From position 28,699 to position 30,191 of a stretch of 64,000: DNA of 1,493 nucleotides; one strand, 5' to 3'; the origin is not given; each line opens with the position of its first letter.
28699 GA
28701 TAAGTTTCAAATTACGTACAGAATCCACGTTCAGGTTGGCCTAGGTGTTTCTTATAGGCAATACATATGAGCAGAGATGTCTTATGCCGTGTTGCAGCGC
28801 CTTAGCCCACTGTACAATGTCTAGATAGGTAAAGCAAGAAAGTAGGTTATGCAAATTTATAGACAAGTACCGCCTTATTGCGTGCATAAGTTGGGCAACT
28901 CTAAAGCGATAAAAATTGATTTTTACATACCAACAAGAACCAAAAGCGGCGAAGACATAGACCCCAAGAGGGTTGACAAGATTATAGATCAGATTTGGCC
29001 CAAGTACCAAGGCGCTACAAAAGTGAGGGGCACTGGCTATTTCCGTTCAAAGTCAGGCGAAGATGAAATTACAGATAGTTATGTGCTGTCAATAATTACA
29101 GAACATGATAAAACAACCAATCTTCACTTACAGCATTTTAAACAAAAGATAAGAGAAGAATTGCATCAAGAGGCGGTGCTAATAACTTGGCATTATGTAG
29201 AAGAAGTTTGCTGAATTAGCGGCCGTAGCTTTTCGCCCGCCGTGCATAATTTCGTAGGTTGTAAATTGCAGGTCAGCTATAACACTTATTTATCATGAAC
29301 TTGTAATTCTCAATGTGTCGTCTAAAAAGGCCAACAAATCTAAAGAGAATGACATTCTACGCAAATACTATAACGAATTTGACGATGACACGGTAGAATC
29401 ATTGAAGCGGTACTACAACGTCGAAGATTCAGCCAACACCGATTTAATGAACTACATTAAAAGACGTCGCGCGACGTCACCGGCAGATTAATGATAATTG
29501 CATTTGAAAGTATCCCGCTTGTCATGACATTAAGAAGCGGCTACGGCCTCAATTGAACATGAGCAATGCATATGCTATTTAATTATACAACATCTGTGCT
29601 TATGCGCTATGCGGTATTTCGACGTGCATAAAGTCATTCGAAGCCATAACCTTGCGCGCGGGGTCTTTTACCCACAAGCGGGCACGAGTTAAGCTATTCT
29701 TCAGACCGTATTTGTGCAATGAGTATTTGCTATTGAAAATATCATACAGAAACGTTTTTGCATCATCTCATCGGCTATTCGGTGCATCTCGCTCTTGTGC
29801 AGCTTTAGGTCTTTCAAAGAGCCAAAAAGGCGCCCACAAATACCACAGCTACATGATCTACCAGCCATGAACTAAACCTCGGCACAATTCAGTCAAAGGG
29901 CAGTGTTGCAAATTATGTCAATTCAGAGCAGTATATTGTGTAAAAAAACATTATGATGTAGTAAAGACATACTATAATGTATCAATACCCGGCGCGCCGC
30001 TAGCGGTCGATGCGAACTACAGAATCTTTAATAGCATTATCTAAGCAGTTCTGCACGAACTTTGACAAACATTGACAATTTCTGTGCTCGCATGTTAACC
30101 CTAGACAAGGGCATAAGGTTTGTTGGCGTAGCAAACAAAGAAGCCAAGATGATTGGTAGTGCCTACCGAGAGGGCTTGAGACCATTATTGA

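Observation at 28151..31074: A tRNA-Val-like gene split by a ~2.8 kb AT-rich insertion that carries its own intact tRNA-Val(UAC)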

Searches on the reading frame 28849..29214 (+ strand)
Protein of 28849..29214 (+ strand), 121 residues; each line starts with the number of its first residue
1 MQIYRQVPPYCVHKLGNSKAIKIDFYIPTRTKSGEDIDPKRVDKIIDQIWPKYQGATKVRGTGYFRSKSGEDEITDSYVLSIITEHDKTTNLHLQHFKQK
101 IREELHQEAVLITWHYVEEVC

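Call 20: search_protein_families(library=pfam, proteins=[window:28849-29214:+], max_evalue=1)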
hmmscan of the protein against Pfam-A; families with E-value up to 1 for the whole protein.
window:28849-29214:+ (121 aa): 2 families
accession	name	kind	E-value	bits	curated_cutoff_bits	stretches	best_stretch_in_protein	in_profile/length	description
PF12098.13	DUF3574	-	3.2e-06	27.4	25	1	34-113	14-95/103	Protein of unknown function (DUF3574)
PF19780.4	DUF6265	-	0.17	12.7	23.8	1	62-104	29-70/116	Domain of unknown function (DUF6265)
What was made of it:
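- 28849..29214 (+): 121-aa DUF3574 protein. Pfam 27.4 bits against a cut-off of 25 (call 20).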

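Call 21: search_protein_families(library=phrogs, proteins=[window:28849-29214:+], max_evalue=1)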
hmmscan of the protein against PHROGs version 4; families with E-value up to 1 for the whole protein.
window:28849-29214:+ (121 aa): 3 families
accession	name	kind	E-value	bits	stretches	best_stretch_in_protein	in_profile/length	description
phrog_3543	-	unknown function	1.9e-05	25.7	1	22-114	7-101/125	-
phrog_31027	-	unknown function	2.7e-05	25.4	1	19-113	21-109/118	-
phrog_32453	-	DNA, RNA and nucleotide metabolism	0.18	12.9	1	46-99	86-136/175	HNH endonuclease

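Call 44: find_related_loci(query=window:28849-29214:+, collection=viral_contigs, flank=10000)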
Query window:28849-29214:+ (121 aa) in viral_contigs; peptide patterns used: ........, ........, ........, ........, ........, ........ (x = any residue, [..] = any of these).
5 stretches matched a pattern, but none encodes a relative of the query by tblastn (E <= 1e-3).

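Call 66: find_homologous_proteins(query=window:28849-29214:+, max_evalue=0.001)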
Query window:28849-29214:+ (121 aa): 14 proteins with E <= 0.001 among 15 candidates.
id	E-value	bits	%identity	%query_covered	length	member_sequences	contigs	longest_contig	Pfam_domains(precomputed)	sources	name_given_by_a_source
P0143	2.1e-76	272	98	100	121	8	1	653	PF12098.14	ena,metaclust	metaclust:\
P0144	2.9e-53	197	81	90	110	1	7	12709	PF12098.14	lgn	-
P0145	3.4e-52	194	79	88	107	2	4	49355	PF12098.14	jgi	jgi:hypothetical protein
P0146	3.2e-51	190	79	88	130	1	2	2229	PF12098.14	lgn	-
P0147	1.2e-50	189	74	90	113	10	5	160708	PF12098.14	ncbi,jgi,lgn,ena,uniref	ncbi:DUF3574 domain-containing protein [Nitrososphaera sp.]|uniref:DUF3574 domain-containing protein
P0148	6.3e-49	183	72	93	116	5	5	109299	PF12098.14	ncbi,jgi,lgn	jgi:hypothetical protein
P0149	1.1e-48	182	76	88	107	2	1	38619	PF12098.14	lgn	-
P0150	9.0e-41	157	67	83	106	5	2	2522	PF12098.14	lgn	-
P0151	3.3e-38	148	64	82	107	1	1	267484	-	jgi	jgi:hypothetical protein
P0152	3.6e-38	148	66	81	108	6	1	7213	-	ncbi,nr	ncbi:MAG TPA: hypothetical protein VHA09_09300 [Nitrososphaera sp.]|nr:hypothetical protein [Nitroso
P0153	4.2e-38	148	68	79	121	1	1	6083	-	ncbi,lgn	-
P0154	5.2e-37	145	62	83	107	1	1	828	-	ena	-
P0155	6.0e-35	138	59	83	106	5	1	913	-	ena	-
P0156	1.9e-34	136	64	81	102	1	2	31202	-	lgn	-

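Call 67: find_encoding_contigs(protein=P0147, flank=7000, max_places=6)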
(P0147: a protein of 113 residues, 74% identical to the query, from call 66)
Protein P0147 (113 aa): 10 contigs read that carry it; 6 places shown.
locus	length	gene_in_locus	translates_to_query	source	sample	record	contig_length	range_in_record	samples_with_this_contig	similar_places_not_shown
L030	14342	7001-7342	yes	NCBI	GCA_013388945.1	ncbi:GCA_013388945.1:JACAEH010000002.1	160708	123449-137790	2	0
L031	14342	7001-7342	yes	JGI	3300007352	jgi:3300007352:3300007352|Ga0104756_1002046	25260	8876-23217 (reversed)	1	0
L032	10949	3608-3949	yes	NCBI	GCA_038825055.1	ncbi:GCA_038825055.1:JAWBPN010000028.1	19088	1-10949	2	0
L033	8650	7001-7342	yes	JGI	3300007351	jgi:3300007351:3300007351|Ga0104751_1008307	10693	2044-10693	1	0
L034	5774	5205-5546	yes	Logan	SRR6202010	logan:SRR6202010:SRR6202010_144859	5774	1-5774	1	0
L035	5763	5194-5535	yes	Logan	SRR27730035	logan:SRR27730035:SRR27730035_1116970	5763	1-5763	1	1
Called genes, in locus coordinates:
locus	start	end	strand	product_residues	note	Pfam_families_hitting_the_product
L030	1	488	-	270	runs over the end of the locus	PF01513:NAD_kinase, PF20143:NAD_kinase_C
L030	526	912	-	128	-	-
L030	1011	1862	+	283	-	PF00581:Rhodanese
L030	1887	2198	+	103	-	-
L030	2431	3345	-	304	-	PF08271:Zn_Ribbon_TF (weak), PF00382:TFIIB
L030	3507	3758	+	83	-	-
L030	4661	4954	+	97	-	-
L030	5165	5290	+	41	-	-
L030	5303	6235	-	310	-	PF00211:Guanylate_cyc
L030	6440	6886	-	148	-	PF00582:Usp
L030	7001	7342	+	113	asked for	PF12098:DUF3574 (weak)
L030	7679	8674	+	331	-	PF00037:Fer4 (faint), PF12838:Fer4_7 (weak), PF13187:Fer4_9 (faint)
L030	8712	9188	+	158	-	PF01467:CTP_transf_like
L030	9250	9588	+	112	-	-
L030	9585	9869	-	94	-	-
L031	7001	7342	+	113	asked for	PF12098:DUF3574 (weak)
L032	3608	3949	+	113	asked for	PF12098:DUF3574 (weak)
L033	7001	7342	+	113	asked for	PF12098:DUF3574 (weak)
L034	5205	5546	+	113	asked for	PF12098:DUF3574 (weak)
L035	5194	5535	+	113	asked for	PF12098:DUF3574 (weak)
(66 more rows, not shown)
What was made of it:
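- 28849..29214 (+): Homologs at 59-81% identity in Nitrososphaera lie in an ordinary chromosomal context (calls 66, 67).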

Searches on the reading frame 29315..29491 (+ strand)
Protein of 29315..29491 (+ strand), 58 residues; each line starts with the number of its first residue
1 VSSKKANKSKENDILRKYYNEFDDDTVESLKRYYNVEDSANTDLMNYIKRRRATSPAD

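Call 20: search_protein_families(library=pfam, proteins=[window:29315-29491:+], max_evalue=1)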
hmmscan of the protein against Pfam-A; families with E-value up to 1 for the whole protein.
window:29315-29491:+ (58 aa): 0 families

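Call 21: search_protein_families(library=phrogs, proteins=[window:29315-29491:+], max_evalue=1)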
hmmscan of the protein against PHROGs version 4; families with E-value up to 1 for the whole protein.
window:29315-29491:+ (58 aa): 2 families
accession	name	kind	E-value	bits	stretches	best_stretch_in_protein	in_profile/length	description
phrog_2410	-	unknown function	0.024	16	0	8-37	29-58/84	-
phrog_4604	-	unknown function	0.12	13.6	1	8-54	78-125/159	-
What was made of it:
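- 29315..29491 (+): 58-aa ORF of unknown function. No family hit (calls 20, 21).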

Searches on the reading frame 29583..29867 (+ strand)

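Call 54: search_protein_families(library=pfam, proteins=[window:29583-29867:+], max_evalue=1)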
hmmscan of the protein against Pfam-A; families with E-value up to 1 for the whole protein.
window:29583-29867:+ (95 aa): 1 family
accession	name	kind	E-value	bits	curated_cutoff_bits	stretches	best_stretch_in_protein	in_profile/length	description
PF01426.24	BAH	-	0.14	12.5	30.8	1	28-64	35-69/121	BAH domain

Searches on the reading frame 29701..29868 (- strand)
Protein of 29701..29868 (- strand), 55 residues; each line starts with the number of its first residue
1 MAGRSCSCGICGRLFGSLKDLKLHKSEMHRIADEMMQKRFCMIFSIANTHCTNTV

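Call 20: search_protein_families(library=pfam, proteins=[window:29701-29868:-], max_evalue=1)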
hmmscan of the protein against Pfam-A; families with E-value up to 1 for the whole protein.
window:29701-29868:- (55 aa): 3 families
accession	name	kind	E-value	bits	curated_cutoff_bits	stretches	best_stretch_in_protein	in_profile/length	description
PF13912.12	zf-C2H2_6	-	0.0008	19.8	25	1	8-30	4-25/27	C2H2-type zinc finger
PF13894.12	zf-C2H2_4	-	0.0094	17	27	1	7-29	2-24/24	C2H2-type zinc finger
PF00096.32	zf-C2H2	-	0.016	16.1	25.2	1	7-29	2-23/23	Zinc finger, C2H2 type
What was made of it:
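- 29701..29868 (-): 55-aa C2H2 zinc-finger ORF. Pfam zf-C2H2_6, E = 8e-4, below the cut-off (call 20).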

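Call 21: search_protein_families(library=phrogs, proteins=[window:29701-29868:-], max_evalue=1)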
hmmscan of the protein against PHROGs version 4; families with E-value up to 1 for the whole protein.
window:29701-29868:- (55 aa): 0 families

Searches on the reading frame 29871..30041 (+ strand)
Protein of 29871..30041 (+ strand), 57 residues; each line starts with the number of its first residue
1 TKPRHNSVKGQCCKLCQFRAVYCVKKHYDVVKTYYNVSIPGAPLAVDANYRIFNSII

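Call 54: search_protein_families(library=pfam, proteins=[window:29871-30041:+], max_evalue=1)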
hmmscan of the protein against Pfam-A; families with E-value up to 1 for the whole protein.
window:29871-30041:+ (57 aa): 1 family
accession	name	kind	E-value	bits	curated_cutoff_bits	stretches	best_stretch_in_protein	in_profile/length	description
PF14439.12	Bd3614-deam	-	0.18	12.2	38.5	1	9-47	63-99/113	Bd3614-like deaminase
